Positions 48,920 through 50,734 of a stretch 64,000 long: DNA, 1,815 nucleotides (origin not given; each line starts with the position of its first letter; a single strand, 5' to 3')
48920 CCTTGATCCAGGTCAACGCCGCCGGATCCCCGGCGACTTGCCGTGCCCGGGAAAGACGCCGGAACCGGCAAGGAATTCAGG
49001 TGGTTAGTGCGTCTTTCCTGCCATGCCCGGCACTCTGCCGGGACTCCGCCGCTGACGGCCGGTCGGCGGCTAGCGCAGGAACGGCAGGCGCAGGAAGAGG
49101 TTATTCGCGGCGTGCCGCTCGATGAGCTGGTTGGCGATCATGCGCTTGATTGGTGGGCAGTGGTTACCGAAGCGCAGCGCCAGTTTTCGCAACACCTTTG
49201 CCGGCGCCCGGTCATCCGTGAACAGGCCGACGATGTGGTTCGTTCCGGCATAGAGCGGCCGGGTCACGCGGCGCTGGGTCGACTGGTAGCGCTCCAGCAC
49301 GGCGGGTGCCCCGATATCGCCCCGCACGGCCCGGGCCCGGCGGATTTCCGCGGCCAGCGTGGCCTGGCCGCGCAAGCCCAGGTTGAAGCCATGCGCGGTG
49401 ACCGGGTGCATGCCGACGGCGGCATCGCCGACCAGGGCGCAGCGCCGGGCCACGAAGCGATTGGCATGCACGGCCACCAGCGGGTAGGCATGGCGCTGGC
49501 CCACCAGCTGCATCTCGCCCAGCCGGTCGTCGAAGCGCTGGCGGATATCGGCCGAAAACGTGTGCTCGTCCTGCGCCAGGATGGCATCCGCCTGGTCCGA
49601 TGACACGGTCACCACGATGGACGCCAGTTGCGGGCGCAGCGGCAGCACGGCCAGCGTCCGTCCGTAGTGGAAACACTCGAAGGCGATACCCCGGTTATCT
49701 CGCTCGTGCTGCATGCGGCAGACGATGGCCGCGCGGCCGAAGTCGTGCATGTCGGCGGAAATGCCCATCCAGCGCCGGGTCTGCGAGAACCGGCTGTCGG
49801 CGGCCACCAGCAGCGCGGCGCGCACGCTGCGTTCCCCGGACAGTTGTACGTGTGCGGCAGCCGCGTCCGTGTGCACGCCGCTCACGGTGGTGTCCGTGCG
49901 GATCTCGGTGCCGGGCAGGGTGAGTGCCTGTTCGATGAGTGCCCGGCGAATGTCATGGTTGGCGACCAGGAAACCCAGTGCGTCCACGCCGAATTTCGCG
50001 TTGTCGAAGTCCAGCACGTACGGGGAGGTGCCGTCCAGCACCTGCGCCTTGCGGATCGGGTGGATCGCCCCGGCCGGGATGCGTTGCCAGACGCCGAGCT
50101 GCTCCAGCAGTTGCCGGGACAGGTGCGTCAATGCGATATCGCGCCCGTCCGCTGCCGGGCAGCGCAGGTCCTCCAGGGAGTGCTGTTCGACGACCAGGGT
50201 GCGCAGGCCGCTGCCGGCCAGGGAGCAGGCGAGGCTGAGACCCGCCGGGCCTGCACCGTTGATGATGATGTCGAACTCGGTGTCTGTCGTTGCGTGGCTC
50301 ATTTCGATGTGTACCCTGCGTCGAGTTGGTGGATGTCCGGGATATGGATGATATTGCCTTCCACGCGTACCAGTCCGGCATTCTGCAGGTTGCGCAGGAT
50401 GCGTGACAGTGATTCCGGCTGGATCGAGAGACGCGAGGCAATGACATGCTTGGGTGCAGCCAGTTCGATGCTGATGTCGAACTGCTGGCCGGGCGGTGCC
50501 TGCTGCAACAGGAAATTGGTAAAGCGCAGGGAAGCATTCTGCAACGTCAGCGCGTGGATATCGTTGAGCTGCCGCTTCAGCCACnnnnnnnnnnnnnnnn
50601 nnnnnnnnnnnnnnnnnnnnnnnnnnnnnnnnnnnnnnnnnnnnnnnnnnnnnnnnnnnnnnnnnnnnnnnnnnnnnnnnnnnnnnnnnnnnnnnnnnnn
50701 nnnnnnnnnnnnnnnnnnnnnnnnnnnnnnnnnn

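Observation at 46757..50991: O2-dependent oxygenases embedded in the NO-response unit: dnr-like regulator translationally coupled to a UbiH-family monooxygenase, followed by a TauD-like dioxygenase coupled to nnrS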

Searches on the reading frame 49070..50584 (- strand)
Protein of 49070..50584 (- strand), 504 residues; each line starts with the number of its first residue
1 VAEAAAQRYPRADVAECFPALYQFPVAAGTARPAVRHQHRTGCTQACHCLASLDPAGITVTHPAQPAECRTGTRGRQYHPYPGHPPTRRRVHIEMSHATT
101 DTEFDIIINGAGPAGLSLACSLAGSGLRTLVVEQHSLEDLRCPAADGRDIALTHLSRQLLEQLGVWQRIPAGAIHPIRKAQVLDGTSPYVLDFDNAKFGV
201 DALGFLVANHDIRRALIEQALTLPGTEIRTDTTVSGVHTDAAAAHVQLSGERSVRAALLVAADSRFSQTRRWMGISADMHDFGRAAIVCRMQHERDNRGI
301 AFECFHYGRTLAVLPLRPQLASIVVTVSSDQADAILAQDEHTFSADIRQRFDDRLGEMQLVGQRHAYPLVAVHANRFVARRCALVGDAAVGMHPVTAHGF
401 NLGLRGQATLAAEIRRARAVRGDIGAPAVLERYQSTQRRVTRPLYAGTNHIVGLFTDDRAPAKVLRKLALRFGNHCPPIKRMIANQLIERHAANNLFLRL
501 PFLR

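Call 3: search_protein_families(library=pfam, proteins=[window:49070-50584:-], max_evalue=0.01)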
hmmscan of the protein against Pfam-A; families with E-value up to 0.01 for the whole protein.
window:49070-50584:- (504 aa): 10 families
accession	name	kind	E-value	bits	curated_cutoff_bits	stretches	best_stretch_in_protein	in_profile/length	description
PF01494.25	FAD_binding_3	-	9e-26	91.4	22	1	104-442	2-343/349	FAD binding domain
PF01946.23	Thi4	-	8.3e-05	22.4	26.2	1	93-135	7-50/235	Thi4 family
PF07992.20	Pyr_redox_2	-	9.8e-05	22.3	26.1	0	104-134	1-31/291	Pyridine nucleotide-disulphide oxidoreductase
PF01266.30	DAO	-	0.00046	20.2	27.9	1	105-135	1-31/353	FAD dependent oxidoreductase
PF00890.30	FAD_binding_2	-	0.00055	19.7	20.4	1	105-136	1-32/414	FAD binding domain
PF03486.20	HI0933_like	-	0.0011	18.9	50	0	105-262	2-161/244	HI0933-like protein Rossmann domain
PF13450.12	NAD_binding_8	-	0.0015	19.2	21.9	1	110-136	3-29/68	NAD(P)-binding Rossmann-like domain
PF05834.18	Lycopene_cycl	-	0.0051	16.4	23.4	0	105-134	1-32/380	Lycopene cyclase protein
PF13738.12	Pyr_redox_3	-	0.0061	16.3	30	0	107-137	1-32/305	Pyridine nucleotide-disulphide oxidoreductase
PF12831.13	FAD_oxidored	-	0.0067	16.2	27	0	105-136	1-32/416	FAD dependent oxidoreductase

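Call 4: search_protein_families(library=ncbifam, proteins=[window:49070-50584:-], max_evalue=0.01)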
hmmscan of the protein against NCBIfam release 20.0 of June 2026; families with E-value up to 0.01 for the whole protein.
window:49070-50584:- (504 aa): 71 families (the best 25 are shown)
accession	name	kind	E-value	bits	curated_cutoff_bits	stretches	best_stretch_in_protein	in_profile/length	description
NF006593.0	PRK09126.1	equivalog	7.6e-162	538.7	420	1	102-490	3-391/393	5-demethoxyubiquinol-8 5-hydroxylase UbiM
TIGR01988.1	Ubi-OHases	subfamily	9.6e-115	383.5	224.65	1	105-487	1-385/387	ubiquinone biosynthesis hydroxylase, UbiH/UbiF/VisC/COQ6 family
TIGR01984.1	UbiH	equivalog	2.1e-83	280.3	392.2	1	105-487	1-380/382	2-octaprenyl-6-methoxyphenyl hydroxylase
NF004356.0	PRK05732.1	equivalog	1.5e-75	254.5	384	1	103-486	3-388/395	2-octaprenyl-6-methoxyphenyl hydroxylase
NF005612.0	PRK07364.1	equivalog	5.5e-73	245.8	487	1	94-484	9-398/415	FAD-dependent hydroxylase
NF005599.0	PRK07333.1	equivalog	3.2e-71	240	549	1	98-486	7-397/414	ubiquinone biosynthesis hydroxylase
NF005788.0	PRK07608.1-3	equivalog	4.4e-70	236.4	478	1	103-487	2-385/388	UbiH/UbiF family hydroxylase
NF005949.0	PRK08013.1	equivalog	4.4e-67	226.8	620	1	104-487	4-389/401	FAD-dependent 2-octaprenylphenol hydroxylase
NF006461.0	PRK08850.1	equivalog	8.4e-61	205.8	633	1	104-484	5-386/405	FAD-dependent 2-octaprenylphenol hydroxylase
NF005691.0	PRK07494.1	equivalog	5.2e-59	199.8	459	1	99-486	4-384/404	UbiH/UbiF family hydroxylase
NF006448.0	PRK08773.1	equivalog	2e-56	191.3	614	1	103-483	6-385/393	UbiH/UbiF family hydroxylase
NF004318.0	PRK05714.1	equivalog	4.3e-51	173.9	653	1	101-485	2-392/407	2-octaprenyl-3-methyl-6-methoxy-1,4-benzoquinol hydroxylase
TIGR01989.1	COQ6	equivalog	1.4e-50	172.5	489.3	2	104-352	1-269/437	ubiquinone biosynthesis monooxygenase COQ6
NF005951.1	PRK08020.1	equivalog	2.7e-50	171.3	590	1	103-482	2-380/388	3-demethoxyubiquinol 3-hydroxylase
NF005421.0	PRK06996.1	equivalog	6.3e-50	170.3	450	1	96-488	4-393/398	UbiH/UbiF/VisC/COQ6 family ubiquinone biosynthesis hydroxylase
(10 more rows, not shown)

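Call 32: find_homologous_proteins(query=window:49070-50302:-)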
Query window:49070-50302:- (410 aa): 7983 proteins with E <= 0.001 among 8000 candidates; the best 120 are listed.
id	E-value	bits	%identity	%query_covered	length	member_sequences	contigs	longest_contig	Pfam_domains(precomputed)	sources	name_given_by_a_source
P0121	4.4e-269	910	100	100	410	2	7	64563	PF01494.26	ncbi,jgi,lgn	jgi:ubiquinone biosynthesis UbiH/UbiF/VisC/COQ6 family hydroxylase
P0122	8.0e-236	800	89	97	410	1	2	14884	PF07992.21,PF01494.26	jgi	jgi:ubiquinone biosynthesis UbiH/UbiF/VisC/COQ6 family hydroxylase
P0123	4.0e-226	768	85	100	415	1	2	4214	PF01494.26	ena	-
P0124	2.4e-194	664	76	98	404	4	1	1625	PF07992.21,PF01494.26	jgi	jgi:ubiquinone biosynthesis UbiH/UbiF/VisC/COQ6 family hydroxylase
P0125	3.1e-186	637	74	98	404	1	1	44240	PF01494.26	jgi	jgi:ubiquinone biosynthesis UbiH/UbiF/VisC/COQ6 family hydroxylase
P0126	2.1e-171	588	68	98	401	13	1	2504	PF00890.31,PF07992.21,PF13738.13,PF03486.21,PF05834.19,PF01494.26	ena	-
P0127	4.4e-168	577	66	98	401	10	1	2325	PF01946.24,PF01266.31,PF13450.13,PF00890.31,PF07992.21,PF13738.13,PF03486.21,PF05834.19,PF01134.29,PF01494.26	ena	-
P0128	1.4e-164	566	67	97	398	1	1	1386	PF01946.24,PF01266.31,PF13450.13,PF00890.31,PF07992.21,PF00070.34,PF13738.13,PF03486.21,PF05834.19,PF01494.26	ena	-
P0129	1.3e-148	513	62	98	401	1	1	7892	PF01266.31,PF13450.13,PF07992.21,PF13738.13,PF03486.21,PF05834.19,PF01494.26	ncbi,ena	-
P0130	1.4e-148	513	60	98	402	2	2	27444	PF01266.31,PF07992.21,PF00070.34,PF05834.19,PF01494.26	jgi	-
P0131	3.2e-148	512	61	98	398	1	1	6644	PF01266.31,PF07992.21,PF13738.13,PF05834.19,PF01494.26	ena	-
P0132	6.6e-148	511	60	94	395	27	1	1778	PF01946.24,PF01266.31,PF13450.13,PF07992.21,PF00070.34,PF13738.13,PF03486.21,PF05834.19,PF01494.26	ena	-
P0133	6.5e-147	508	61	98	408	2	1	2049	PF01946.24,PF01266.31,PF07992.21,PF00070.34,PF13738.13,PF05834.19,PF01494.26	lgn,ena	-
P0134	6.8e-147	508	60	95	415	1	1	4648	PF01946.24,PF01266.31,PF07992.21,PF00070.34,PF03486.21,PF05834.19,PF01494.26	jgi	jgi:ubiquinone biosynthesis UbiH/UbiF/VisC/COQ6 family hydroxylase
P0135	1.6e-146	506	60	96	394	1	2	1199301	PF01266.31,PF07992.21,PF13738.13,PF03486.21,PF05834.19,PF01494.26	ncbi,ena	-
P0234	5.9e-137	475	59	94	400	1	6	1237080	PF01946.24,PF01266.31,PF07992.21,PF13738.13,PF03486.21,PF05834.19,PF01494.26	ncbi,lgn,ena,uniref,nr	ncbi:MAG: 5-demethoxyubiquinol-8 5-hydroxylase UbiM [Sedimenticola sp.]|uniref:5-demethoxyubiquinol-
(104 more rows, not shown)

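Call 34: list_cluster_members(proteins=[P0121, P0001])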
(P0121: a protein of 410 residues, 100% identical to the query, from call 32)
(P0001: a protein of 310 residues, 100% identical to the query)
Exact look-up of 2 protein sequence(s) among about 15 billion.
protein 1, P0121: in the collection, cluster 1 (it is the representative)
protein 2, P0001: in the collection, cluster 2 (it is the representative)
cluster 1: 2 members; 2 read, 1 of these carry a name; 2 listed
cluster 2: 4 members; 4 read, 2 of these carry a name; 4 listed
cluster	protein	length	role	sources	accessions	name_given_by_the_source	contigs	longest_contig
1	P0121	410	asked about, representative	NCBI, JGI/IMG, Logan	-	ubiquinone biosynthesis UbiH/UbiF/VisC/COQ6 family hydroxylase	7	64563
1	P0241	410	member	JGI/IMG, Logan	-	-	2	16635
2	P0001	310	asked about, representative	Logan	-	-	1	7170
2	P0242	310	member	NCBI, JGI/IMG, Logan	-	hypothetical protein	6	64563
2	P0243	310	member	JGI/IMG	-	hypothetical protein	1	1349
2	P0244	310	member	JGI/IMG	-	-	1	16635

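Call 35: find_related_loci(query=A2, collection=metagenome_contigs, flank=8000)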
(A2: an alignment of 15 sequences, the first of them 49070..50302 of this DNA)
Query A2 (410 aa) in metagenome_contigs; peptide patterns used: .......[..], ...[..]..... (x = any residue, [..] = any of these).
600 stretches matched a pattern (row limit reached: there are more); 584 encode a relative of the query (tblastn E <= 1e-3); the best 80 are kept; 80 distinct loci.
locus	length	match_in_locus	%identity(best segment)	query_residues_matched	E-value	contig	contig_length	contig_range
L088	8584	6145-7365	76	2-408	0e+0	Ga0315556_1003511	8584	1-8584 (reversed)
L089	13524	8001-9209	58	3-409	9e-152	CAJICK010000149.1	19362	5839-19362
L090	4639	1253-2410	60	10-395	2e-151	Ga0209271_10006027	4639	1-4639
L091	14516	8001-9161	59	9-395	1e-146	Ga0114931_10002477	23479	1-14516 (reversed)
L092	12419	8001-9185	57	1-395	4e-145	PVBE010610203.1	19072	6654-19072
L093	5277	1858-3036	56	11-403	1e-144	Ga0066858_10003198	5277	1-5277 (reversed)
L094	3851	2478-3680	56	11-407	1e-145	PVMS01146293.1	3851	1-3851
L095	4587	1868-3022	55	11-395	2e-143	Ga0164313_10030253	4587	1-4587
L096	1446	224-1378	56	11-395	1e-153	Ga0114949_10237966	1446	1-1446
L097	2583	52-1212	56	9-395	1e-147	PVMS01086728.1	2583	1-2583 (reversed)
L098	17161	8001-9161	57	9-395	5e-139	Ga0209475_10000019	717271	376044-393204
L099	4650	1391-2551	53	9-395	6e-141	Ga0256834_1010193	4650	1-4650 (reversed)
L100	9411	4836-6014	51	3-395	1e-138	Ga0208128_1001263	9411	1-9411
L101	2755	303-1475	56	11-401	3e-145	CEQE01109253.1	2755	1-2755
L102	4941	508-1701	53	9-409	7e-140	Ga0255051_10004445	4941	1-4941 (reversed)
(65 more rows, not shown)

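Call 47: find_encoding_contigs(protein=P0122, flank=10000, max_places=3)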
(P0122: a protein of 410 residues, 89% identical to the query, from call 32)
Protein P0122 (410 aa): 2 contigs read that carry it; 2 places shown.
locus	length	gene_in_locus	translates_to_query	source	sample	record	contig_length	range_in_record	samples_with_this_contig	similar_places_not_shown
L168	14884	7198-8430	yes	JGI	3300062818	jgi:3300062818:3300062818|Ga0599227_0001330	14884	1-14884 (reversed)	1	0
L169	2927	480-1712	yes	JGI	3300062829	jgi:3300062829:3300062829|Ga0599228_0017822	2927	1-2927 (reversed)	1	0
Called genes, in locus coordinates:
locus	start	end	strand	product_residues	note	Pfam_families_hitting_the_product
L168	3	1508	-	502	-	?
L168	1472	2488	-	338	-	PF12801:Fer4_5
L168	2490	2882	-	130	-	-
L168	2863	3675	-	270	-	PF01078:Mg_chelatase (faint), PF07728:AAA_5, PF08406:CbbQ_C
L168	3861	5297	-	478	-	PF00115:COX1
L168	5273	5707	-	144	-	PF00034:Cytochrom_C, PF13442:Cytochrome_CBB3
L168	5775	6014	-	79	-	PF10006:DUF2249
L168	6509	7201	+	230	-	PF00027:cNMP_binding, PF13545:HTH_Crp_2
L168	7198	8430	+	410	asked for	PF01494:FAD_binding_3, PF07992:Pyr_redox_2 (faint)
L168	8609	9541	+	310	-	PF02668:TauD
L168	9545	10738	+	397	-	PF05940:NnrS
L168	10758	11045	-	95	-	-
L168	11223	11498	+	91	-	PF00403:HMA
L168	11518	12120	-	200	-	PF01936:NYN (faint), PF18475:PIN7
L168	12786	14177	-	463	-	PF00753:Lactamase_B, PF23023:Anti-Pycsar_Apyc1 (faint), PF12706:Lactamase_B_2 (weak), PF16661:Lactamase_B_6 (faint), PF10996:Beta-Casp, PF07521:RMMBL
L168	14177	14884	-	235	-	?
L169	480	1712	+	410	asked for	PF01494:FAD_binding_3, PF07992:Pyr_redox_2 (faint)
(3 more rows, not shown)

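Call 48: find_encoding_contigs(protein=P0125, flank=10000, max_places=2)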
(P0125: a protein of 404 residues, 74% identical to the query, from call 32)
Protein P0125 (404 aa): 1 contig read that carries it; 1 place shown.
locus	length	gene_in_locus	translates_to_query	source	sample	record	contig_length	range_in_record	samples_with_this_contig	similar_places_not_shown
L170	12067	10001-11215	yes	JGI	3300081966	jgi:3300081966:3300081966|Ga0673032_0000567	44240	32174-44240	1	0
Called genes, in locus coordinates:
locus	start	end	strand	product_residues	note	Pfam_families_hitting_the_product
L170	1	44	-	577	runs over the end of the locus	PF00034:Cytochrom_C (faint), PF13442:Cytochrome_CBB3, PF02239:Cytochrom_D1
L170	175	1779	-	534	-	PF04205:FMN_bind (weak), PF12801:Fer4_5, PF27538:NosR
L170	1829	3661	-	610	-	PF00092:VWA (weak)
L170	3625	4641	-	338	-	PF12801:Fer4_5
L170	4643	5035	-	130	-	-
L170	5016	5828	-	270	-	PF01078:Mg_chelatase (faint), PF07728:AAA_5, PF08406:CbbQ_C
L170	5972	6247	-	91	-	PF03626:COX4_pro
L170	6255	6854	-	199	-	PF00510:COX3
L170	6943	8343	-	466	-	PF00115:COX1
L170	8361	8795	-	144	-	PF00034:Cytochrom_C, PF13442:Cytochrome_CBB3 (weak)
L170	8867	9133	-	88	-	PF01206:TusA (weak), PF10006:DUF2249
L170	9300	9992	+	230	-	PF00027:cNMP_binding, PF13545:HTH_Crp_2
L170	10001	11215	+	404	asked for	PF01494:FAD_binding_3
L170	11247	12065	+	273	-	?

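Call 82: find_encoding_contigs(protein=P0234, flank=6000, max_places=2)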
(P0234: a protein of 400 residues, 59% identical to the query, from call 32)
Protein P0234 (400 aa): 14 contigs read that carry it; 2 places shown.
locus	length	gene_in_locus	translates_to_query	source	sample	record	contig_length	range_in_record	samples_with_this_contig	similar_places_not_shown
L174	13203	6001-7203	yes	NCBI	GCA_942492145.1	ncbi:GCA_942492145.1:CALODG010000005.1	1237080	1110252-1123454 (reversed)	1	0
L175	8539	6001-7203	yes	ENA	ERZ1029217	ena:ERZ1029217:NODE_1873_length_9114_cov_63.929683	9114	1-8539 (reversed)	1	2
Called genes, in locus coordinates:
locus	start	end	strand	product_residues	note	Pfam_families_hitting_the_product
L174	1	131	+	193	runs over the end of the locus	PF16036:Chalcone_3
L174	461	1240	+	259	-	-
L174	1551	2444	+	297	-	-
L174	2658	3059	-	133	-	-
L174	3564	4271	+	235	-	PF12119:DUF3581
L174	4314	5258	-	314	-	PF00753:Lactamase_B, PF12706:Lactamase_B_2 (weak)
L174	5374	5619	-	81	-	-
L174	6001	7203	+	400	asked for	PF01266:DAO (faint), PF01494:FAD_binding_3, PF01946:Thi4 (faint), PF03486:HI0933_like (faint), PF05834:Lycopene_cycl (faint), PF07992:Pyr_redox_2 (weak), PF13738:Pyr_redox_3 (faint)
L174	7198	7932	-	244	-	PF04654:DUF599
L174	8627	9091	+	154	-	-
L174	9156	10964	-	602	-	PF00501:AMP-binding, PF23562:AMP-binding_C_3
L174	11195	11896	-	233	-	PF00440:TetR_N, PF17939:TetR_C_30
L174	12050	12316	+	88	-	PF01206:TusA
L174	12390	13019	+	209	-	PF23023:Anti-Pycsar_Apyc1 (weak), PF00753:Lactamase_B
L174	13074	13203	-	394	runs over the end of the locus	PF00155:Aminotran_1_2, PF12897:Asp_aminotransf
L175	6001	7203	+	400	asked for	PF01266:DAO (faint), PF01494:FAD_binding_3, PF01946:Thi4 (faint), PF03486:HI0933_like (faint), PF05834:Lycopene_cycl (faint), PF07992:Pyr_redox_2 (weak), PF13738:Pyr_redox_3 (faint)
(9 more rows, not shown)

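Call 83: find_encoding_contigs(protein=P0135, flank=6000, max_places=2)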
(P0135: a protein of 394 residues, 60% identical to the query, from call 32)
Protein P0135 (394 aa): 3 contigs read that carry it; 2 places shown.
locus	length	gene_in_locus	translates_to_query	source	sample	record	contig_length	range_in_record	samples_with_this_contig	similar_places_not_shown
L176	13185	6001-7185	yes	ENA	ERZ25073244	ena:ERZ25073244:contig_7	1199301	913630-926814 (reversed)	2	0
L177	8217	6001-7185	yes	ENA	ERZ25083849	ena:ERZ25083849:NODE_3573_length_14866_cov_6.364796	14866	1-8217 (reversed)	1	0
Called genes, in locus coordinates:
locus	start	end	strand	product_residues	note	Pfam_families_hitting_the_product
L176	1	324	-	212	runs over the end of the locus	PF04403:PqiA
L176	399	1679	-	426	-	PF11700:ATG22, PF07690:MFS_1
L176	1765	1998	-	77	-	-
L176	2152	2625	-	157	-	-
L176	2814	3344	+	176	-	PF13442:Cytochrome_CBB3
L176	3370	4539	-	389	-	PF00999:Na_H_Exchanger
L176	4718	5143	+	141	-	PF00581:Rhodanese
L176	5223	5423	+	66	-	PF00462:Glutaredoxin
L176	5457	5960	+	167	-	PF02556:SecB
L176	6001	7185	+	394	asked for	PF01266:DAO (faint), PF01494:FAD_binding_3, PF03486:HI0933_like (faint), PF05834:Lycopene_cycl (faint), PF07992:Pyr_redox_2 (faint), PF13738:Pyr_redox_3 (faint)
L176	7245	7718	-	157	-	PF00588:SpoU_methylase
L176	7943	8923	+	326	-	PF13191:AAA_16, PF13401:AAA_22 (weak), PF24883:NPHP3_N (faint)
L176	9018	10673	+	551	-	PF00263:Secretin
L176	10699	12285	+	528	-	PF05157:MshEN, PF00437:T2SSE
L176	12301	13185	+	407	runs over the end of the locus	PF28597:T2SSF_N (weak), PF00482:T2SSF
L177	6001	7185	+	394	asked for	PF01266:DAO (faint), PF01494:FAD_binding_3, PF03486:HI0933_like (faint), PF05834:Lycopene_cycl (faint), PF07992:Pyr_redox_2 (faint), PF13738:Pyr_redox_3 (faint)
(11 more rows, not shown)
